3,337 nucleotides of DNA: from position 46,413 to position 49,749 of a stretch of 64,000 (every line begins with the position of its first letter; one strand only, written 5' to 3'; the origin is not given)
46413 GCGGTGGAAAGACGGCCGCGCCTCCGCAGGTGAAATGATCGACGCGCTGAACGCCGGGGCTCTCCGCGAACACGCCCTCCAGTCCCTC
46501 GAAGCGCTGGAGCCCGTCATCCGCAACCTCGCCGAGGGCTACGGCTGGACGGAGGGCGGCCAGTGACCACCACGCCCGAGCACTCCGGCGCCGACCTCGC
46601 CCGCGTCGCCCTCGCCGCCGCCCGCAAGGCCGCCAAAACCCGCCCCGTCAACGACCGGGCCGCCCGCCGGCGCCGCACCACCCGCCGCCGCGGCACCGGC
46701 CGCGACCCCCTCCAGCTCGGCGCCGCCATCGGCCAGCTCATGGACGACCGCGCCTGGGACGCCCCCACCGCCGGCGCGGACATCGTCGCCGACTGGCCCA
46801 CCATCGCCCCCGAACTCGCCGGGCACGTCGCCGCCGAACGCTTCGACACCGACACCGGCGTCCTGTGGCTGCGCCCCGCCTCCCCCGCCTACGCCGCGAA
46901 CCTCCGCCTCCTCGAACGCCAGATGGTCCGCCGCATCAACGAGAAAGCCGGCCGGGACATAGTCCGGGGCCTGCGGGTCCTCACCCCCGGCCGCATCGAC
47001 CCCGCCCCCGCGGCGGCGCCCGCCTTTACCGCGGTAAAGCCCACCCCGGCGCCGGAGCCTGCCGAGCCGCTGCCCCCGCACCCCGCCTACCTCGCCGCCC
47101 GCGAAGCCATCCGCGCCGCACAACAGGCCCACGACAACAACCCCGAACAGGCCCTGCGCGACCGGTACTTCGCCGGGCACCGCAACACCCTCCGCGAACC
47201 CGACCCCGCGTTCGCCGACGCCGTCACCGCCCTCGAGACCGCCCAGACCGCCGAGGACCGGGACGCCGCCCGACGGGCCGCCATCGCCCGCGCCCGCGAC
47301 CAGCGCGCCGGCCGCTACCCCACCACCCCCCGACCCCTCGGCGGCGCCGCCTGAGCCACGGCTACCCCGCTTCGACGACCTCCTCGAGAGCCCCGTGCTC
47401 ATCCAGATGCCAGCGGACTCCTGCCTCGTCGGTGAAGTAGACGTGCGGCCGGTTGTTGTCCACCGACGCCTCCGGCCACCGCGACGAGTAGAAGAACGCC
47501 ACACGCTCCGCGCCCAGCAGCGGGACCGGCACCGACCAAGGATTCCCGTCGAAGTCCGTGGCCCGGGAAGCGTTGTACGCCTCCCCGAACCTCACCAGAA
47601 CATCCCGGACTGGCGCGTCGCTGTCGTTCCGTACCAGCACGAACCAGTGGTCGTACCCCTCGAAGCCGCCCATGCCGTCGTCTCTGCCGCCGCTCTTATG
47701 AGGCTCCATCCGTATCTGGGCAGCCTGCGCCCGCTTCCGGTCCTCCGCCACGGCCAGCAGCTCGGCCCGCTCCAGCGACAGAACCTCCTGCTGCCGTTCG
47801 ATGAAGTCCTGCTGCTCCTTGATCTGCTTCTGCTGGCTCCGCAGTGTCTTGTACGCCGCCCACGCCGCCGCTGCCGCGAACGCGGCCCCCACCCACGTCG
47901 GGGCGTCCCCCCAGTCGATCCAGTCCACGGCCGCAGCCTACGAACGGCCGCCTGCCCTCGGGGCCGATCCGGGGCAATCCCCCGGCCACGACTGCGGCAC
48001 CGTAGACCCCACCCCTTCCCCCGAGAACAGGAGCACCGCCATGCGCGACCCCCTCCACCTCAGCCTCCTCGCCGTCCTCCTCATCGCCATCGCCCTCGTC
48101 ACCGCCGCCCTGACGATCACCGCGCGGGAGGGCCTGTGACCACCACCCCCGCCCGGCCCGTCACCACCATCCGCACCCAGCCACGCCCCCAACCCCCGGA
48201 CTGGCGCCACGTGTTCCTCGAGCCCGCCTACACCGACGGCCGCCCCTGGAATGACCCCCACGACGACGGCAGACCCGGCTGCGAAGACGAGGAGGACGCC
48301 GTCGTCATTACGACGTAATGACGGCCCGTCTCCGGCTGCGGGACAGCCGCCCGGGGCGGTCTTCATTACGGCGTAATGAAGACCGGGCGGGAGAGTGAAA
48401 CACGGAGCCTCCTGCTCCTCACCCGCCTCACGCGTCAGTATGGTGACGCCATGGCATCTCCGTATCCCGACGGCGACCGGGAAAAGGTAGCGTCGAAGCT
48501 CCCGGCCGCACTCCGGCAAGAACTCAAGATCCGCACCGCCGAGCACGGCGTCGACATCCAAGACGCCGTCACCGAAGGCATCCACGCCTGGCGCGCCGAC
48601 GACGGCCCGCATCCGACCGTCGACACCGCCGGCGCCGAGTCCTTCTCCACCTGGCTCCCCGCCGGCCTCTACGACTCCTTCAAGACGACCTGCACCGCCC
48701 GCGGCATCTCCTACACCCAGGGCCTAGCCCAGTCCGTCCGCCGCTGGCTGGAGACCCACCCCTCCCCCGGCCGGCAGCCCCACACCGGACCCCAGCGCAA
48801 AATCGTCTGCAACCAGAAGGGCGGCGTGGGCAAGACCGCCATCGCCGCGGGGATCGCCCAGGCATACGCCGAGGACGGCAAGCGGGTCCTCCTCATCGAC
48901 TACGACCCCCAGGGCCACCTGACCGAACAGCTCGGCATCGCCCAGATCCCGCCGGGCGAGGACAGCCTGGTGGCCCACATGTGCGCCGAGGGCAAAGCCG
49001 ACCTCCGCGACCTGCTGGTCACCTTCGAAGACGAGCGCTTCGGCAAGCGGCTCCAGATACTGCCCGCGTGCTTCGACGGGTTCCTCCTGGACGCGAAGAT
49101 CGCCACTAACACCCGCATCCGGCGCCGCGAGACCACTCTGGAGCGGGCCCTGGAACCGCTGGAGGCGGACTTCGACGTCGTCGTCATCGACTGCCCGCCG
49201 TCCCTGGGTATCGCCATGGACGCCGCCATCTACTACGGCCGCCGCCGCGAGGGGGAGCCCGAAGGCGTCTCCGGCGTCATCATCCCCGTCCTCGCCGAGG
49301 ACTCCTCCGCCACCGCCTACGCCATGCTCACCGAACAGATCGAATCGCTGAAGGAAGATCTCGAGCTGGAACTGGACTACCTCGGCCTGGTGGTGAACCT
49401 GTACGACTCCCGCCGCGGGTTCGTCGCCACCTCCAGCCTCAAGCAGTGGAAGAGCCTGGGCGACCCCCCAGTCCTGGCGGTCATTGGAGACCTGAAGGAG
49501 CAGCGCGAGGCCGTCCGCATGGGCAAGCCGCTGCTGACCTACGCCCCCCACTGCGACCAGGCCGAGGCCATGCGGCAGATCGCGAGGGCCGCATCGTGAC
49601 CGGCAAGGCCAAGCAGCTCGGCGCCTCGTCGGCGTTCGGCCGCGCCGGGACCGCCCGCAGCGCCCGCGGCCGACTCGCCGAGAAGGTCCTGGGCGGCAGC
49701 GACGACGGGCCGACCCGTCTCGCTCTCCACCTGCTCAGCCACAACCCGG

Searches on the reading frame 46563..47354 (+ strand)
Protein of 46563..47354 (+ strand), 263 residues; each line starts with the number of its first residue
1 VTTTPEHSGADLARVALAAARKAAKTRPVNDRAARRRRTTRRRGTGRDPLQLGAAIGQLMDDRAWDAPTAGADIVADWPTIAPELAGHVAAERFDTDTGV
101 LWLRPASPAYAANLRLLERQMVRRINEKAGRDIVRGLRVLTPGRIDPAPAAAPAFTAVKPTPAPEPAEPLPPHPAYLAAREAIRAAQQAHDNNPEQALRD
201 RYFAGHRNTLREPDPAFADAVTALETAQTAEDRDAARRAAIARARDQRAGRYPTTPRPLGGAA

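Call 92: search_protein_families(library=pfam, proteins=[window:46563-47354:+], max_evalue=0.01)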
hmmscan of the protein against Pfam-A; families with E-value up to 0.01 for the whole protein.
window:46563-47354:+ (263 aa): 1 family
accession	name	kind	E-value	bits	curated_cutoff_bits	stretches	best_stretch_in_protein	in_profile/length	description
PF05258.17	DciA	-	1.1e-13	51.6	24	1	52-139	2-89/89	Dna[CI] antecedent, DciA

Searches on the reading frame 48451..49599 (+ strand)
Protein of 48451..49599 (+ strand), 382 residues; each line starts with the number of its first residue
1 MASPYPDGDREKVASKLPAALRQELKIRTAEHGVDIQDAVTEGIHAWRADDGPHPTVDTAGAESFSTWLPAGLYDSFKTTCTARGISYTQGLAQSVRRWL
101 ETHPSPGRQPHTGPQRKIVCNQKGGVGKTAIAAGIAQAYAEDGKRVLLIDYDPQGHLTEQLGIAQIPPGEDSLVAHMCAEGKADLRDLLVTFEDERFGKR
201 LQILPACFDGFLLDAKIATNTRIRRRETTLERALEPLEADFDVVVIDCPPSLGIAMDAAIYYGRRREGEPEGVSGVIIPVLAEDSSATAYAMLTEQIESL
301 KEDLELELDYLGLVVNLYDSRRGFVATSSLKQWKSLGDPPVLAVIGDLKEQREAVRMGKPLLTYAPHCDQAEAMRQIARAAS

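Call 92: search_protein_families(library=pfam, proteins=[window:48451-49599:+], max_evalue=0.01)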
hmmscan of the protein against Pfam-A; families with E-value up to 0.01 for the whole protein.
window:48451-49599:+ (382 aa): 7 families
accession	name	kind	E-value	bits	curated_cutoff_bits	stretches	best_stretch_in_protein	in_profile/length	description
PF13614.12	AAA_31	-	1.8e-27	96.9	27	1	119-308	6-175/177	AAA domain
PF01656.29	CbiA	-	1.3e-20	74.1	25.4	1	118-360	2-124/125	CobQ/CobB/MinD/ParA nucleotide binding domain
PF02374.21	ArsA_ATPase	-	1.1e-07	31.9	24.3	1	118-159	4-45/305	Anion-transporting ATPase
PF06564.18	CBP_BcsQ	-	5.5e-07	29.8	21.3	1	123-251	10-126/234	Cellulose biosynthesis protein BcsQ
PF10609.15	ParA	-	9.9e-07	28.9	27.1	1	118-156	7-45/246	NUBPL iron-transfer P-loop NTPase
PF09140.17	MipZ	-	2.5e-06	27.5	20.7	1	118-153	4-39/262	ATPase MipZ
PF00142.24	Fer4_NifH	-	1.6e-05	25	25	1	116-158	1-43/271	4Fe-4S iron sulfur cluster binding proteins, NifH/frxC family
